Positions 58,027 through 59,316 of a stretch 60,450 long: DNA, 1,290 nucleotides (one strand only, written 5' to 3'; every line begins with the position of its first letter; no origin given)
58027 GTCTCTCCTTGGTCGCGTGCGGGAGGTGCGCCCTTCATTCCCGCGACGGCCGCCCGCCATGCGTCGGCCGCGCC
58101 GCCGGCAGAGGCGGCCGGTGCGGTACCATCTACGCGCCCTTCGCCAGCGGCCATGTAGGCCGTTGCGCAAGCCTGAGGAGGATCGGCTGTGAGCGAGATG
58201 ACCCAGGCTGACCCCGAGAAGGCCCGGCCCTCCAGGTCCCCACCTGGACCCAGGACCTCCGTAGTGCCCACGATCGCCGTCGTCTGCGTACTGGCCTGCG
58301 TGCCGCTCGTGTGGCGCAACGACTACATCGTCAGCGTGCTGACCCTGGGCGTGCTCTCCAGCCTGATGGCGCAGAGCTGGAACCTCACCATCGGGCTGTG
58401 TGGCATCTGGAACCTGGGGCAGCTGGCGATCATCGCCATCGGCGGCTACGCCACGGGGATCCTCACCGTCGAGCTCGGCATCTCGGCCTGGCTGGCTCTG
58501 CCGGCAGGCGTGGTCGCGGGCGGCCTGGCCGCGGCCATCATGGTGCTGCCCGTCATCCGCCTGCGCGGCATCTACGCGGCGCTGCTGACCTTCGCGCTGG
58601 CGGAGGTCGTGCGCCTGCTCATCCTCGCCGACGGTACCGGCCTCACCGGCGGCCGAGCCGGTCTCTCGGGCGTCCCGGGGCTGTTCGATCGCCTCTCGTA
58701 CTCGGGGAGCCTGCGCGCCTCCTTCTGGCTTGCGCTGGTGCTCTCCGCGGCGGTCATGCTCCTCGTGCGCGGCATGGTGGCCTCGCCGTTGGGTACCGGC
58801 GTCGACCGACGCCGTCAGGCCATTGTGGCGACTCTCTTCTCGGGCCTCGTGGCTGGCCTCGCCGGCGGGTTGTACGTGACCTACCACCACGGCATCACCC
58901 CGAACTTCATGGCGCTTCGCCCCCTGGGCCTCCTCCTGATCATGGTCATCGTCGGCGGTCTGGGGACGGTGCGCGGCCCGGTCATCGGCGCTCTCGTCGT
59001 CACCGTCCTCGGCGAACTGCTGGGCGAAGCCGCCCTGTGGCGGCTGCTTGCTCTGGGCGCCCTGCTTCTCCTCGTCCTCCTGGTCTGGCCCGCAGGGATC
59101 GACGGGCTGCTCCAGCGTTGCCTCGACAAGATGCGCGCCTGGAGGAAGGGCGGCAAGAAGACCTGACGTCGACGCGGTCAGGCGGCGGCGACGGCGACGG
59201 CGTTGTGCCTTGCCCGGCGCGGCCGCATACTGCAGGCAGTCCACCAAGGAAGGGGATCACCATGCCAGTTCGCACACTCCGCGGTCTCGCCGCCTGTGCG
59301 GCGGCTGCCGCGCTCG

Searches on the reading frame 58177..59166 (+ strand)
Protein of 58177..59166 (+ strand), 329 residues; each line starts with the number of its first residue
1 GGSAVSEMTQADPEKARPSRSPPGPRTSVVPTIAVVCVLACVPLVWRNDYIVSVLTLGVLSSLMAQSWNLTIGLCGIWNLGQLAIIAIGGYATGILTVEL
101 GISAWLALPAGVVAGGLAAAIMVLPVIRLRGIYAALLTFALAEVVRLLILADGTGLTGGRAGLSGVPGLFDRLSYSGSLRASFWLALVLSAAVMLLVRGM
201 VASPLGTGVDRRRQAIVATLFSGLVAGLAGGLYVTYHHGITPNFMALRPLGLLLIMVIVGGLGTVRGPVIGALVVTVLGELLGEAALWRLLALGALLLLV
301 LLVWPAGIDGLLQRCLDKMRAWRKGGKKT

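Call 80: search_protein_families(library=pfam, proteins=[window:58177-59166:+], max_evalue=0.0001)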
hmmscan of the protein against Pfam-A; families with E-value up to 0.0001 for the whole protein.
window:58177-59166:+ (329 aa): 1 family
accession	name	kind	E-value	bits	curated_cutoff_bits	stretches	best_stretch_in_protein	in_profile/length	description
PF02653.21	BPD_transp_2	-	5.8e-25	88.4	26.8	1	51-301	2-269/269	Branched-chain amino acid transport system / permease component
